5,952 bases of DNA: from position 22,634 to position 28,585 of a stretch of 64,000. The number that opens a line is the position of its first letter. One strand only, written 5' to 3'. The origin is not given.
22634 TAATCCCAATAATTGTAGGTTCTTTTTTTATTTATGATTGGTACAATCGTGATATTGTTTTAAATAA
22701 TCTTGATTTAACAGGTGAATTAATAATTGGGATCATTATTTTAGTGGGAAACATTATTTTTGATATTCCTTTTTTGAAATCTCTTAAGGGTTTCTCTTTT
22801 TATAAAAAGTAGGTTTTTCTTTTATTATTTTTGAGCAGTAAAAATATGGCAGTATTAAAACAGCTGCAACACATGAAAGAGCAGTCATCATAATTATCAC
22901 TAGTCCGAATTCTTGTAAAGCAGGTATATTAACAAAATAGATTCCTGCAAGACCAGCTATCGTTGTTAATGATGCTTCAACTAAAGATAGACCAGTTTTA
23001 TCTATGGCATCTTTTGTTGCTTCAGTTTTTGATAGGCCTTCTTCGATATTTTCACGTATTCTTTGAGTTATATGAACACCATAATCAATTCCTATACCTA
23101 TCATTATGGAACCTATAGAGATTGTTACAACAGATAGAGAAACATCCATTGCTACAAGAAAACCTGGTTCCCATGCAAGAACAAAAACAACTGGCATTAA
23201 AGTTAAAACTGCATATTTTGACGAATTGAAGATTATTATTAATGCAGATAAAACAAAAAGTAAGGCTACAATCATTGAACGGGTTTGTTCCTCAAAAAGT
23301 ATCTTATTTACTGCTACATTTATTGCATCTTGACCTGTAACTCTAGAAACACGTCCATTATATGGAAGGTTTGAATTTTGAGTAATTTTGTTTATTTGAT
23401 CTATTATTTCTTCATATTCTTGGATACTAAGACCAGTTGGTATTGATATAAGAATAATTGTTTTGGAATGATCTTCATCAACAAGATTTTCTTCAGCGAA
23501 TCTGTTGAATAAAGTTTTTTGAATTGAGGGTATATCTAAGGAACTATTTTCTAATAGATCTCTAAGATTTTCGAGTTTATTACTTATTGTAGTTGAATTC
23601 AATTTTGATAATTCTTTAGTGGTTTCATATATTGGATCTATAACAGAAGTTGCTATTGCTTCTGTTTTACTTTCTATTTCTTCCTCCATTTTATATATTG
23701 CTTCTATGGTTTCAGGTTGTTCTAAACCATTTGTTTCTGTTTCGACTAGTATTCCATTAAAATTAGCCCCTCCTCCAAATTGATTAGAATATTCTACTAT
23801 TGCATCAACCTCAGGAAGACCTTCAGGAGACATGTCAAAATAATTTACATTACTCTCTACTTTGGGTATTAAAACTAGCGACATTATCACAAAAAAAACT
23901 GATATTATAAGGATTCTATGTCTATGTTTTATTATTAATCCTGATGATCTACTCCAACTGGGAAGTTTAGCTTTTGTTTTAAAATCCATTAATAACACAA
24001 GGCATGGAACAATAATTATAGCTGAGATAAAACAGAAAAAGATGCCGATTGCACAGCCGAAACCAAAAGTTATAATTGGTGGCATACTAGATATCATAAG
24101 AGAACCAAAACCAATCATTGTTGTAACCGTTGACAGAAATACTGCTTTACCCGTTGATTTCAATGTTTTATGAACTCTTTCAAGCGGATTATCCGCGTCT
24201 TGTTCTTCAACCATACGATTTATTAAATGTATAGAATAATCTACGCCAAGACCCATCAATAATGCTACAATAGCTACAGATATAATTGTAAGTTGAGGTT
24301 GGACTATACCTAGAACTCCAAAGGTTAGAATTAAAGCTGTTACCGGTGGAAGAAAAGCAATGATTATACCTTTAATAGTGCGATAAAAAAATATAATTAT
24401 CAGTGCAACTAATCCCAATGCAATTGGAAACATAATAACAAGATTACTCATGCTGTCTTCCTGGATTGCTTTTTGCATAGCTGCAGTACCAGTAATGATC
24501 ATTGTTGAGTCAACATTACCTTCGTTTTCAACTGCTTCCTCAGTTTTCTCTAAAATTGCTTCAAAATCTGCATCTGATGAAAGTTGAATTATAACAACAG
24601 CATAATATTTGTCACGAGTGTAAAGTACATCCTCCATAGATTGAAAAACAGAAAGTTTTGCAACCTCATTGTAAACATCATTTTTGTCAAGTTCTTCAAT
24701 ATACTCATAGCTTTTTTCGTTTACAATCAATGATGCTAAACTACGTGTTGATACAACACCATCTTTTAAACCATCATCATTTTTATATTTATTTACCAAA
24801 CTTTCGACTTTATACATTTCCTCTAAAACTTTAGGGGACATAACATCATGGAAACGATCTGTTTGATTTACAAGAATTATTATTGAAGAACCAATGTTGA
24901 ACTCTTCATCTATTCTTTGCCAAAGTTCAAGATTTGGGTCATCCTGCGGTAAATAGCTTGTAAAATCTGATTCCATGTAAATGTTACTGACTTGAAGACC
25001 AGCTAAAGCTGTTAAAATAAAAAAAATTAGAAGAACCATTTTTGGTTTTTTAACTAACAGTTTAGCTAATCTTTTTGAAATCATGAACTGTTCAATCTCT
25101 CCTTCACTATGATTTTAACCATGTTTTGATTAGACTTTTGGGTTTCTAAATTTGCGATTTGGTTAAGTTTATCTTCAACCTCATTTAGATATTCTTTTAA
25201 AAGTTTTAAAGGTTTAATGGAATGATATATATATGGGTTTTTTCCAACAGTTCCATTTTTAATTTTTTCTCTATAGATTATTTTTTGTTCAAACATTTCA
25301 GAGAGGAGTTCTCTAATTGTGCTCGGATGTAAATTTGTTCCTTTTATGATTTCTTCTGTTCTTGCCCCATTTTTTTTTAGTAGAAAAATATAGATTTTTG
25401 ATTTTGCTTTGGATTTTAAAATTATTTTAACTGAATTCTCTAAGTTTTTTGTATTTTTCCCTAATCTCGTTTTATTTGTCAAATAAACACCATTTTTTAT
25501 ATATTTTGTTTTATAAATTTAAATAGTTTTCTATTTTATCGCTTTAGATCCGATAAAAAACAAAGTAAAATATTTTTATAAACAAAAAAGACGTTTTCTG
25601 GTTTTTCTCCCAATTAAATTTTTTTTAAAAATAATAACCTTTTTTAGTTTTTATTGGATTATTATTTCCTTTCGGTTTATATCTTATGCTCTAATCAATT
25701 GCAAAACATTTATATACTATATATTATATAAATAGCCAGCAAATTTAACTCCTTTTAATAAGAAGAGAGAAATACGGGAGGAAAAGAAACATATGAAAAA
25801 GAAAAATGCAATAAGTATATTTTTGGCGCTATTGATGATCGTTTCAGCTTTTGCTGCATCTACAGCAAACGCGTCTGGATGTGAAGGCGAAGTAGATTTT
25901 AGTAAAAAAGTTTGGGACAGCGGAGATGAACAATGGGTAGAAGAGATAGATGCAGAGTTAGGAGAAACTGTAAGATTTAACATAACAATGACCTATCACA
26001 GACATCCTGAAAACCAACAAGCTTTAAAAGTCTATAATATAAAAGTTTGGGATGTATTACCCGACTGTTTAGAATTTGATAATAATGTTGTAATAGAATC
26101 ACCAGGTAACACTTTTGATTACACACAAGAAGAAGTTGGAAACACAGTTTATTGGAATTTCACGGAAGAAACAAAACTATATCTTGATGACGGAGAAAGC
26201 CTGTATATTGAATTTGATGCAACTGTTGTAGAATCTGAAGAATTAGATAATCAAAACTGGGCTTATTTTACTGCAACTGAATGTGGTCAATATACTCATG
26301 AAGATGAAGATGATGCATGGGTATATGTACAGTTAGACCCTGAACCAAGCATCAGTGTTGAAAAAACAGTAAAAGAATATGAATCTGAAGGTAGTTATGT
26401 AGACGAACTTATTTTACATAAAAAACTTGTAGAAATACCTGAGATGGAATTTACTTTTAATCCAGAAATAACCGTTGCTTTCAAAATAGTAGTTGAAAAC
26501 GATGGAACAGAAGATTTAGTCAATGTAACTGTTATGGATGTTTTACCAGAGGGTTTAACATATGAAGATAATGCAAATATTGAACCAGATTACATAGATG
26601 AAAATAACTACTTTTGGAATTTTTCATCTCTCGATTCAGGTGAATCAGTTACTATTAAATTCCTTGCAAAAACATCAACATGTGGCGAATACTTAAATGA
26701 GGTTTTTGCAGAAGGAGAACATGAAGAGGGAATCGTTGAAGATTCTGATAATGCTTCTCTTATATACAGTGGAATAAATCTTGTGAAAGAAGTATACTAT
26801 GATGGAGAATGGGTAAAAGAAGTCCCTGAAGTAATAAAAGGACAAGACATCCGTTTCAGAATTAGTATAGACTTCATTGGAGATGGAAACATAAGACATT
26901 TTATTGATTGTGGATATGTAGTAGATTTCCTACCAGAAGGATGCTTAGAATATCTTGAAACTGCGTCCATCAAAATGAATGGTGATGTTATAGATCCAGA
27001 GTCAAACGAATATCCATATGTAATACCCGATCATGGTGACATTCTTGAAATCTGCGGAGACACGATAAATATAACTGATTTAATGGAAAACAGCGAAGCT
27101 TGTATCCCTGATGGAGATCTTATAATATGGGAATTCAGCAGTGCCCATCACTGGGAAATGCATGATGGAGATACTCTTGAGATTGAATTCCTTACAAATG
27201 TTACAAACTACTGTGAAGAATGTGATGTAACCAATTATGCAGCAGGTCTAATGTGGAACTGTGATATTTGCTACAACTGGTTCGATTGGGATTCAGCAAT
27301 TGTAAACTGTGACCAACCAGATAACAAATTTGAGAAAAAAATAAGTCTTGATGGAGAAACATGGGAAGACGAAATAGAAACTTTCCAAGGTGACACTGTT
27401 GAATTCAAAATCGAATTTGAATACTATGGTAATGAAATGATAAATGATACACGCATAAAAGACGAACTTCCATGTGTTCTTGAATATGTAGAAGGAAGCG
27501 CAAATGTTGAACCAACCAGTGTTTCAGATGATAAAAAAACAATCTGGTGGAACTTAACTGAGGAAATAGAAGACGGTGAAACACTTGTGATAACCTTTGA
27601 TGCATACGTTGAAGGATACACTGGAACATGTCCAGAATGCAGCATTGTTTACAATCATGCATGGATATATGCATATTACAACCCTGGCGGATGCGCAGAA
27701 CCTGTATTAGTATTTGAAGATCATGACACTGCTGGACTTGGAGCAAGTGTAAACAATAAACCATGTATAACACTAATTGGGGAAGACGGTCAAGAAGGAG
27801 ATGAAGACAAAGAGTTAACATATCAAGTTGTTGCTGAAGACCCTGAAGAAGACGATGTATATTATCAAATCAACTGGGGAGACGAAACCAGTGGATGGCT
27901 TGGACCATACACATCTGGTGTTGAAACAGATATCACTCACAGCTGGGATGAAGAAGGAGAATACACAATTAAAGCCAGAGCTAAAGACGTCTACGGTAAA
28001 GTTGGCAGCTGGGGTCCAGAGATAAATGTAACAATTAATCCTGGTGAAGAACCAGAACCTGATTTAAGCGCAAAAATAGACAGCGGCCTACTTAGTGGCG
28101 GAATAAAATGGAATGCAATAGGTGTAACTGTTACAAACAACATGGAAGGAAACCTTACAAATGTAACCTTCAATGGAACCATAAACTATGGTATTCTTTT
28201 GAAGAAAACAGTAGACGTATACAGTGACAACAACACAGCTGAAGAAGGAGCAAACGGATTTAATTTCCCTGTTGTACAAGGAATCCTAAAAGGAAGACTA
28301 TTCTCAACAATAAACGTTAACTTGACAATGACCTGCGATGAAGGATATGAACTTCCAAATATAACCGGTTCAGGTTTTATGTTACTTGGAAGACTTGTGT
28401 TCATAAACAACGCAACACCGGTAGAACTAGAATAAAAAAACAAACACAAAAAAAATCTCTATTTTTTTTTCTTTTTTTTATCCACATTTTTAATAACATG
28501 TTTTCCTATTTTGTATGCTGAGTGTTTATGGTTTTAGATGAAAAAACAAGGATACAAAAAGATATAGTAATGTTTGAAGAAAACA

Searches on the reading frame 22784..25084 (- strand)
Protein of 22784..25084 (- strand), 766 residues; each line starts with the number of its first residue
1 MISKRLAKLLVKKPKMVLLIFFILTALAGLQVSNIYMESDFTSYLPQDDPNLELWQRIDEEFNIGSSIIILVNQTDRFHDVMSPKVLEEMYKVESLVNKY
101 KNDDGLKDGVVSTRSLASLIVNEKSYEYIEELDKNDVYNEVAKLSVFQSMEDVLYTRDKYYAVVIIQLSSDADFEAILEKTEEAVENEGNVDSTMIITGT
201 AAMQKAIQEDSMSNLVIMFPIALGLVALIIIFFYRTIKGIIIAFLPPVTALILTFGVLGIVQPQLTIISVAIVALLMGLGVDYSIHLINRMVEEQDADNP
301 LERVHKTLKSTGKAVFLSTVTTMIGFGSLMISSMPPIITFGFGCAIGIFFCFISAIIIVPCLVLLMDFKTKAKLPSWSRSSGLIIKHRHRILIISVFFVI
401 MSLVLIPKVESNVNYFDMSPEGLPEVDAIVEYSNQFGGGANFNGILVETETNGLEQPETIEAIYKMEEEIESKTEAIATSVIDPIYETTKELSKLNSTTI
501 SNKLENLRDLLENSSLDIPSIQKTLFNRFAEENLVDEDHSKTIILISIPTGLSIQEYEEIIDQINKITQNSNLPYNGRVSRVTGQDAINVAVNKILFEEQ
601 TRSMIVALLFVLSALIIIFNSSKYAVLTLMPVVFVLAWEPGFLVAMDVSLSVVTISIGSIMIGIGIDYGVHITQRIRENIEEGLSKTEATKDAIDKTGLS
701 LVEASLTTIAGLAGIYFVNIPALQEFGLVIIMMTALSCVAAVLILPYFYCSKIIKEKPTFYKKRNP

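Call 18: search_protein_families(library=ncbifam, proteins=[window:22784-25084:-], max_evalue=0.00001)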
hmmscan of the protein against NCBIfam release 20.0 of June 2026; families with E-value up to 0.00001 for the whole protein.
window:22784-25084:- (766 aa): 16 families
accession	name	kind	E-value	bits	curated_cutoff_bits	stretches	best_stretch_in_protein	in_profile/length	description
TIGR00921.1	2A067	subfamily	2.7e-89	300.1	351.9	1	12-749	2-731/733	hydrophobe/amphiphile efflux-3 (HAE3) family transporter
TIGR00833.1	actII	subfamily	3.9e-58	197.5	874.7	2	157-472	113-445/910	MMPL family RND transporter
TIGR03480.1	HpnN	hypoth_equivalog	2.3e-41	141.7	751.85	2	178-450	234-510/862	hopanoid biosynthesis associated RND transporter like protein HpnN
NF045600.2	BstA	equivalog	5e-25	87.6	1400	2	182-386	254-459/903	sterol transporter cytoplasmic membrane protein BstA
NF052374.1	HopndTporHpnN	equivalog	1.4e-21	76.3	1100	1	172-452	231-515/858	hopanoid transporter HpnN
TIGR00916.1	2A0604s01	subfamily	6.3e-17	62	148.6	2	207-356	82-231/231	SecD/SecF family protein translocase subunit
NF009583.0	PRK13024.1-3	subfamily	2.7e-15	55.5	721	1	216-408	282-483/755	protein translocase subunit SecDF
NF009585.0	PRK13024.1-5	equivalog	4.3e-15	54.8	1037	2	189-404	471-692/993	protein translocase subunit SecDF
TIGR01129.1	secD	equivalog_domain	1.5e-12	47.4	244.4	1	210-362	245-396/397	protein translocase subunit SecD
NF006353.0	PRK08578.1-1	subfamily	5.5e-09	35.9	282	0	158-325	68-230/281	preprotein translocase subunit SecF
NF052608.1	TrhMmycExpMmpL3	equivalog_domain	6.7e-09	34.6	1400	1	532-747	123-336/992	trehalose monomycolate exporter MmpL3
NF011315.0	PRK14726.1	equivalog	2.8e-08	32.3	1249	1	200-401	359-566/855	protein translocase subunit SecDF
NF009540.0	PRK12911.1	equivalog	9.6e-08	29.8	1878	1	220-371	914-1066/1403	bifunctional preprotein translocase subunit SecD/SecF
TIGR00915.1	2A0602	subfamily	3.8e-07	28.4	940.35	0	597-758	337-501/1050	efflux RND transporter permease subunit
TIGR00918.1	2A060602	subfamily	1.6e-06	26.1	1120.4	0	256-369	449-559/1145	transmembrane receptor Patched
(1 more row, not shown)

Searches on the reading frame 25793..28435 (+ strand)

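Call 18: search_protein_families(library=ncbifam, proteins=[window:25793-28435:+], max_evalue=0.00001)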
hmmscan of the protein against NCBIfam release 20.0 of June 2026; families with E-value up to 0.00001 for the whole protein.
window:25793-28435:+ (880 aa): 2 families
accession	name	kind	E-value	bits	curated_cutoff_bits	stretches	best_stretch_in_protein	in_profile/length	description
TIGR04226.1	RrgB_K2N_iso_D2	domain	1.3e-18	68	30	1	35-158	4-119/123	isopeptide-forming domain-containing fimbrial protein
TIGR01451.2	B_ant_repeat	repeat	1.8e-15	56.7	24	1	227-257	13-43/53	DUF11 type repeat protein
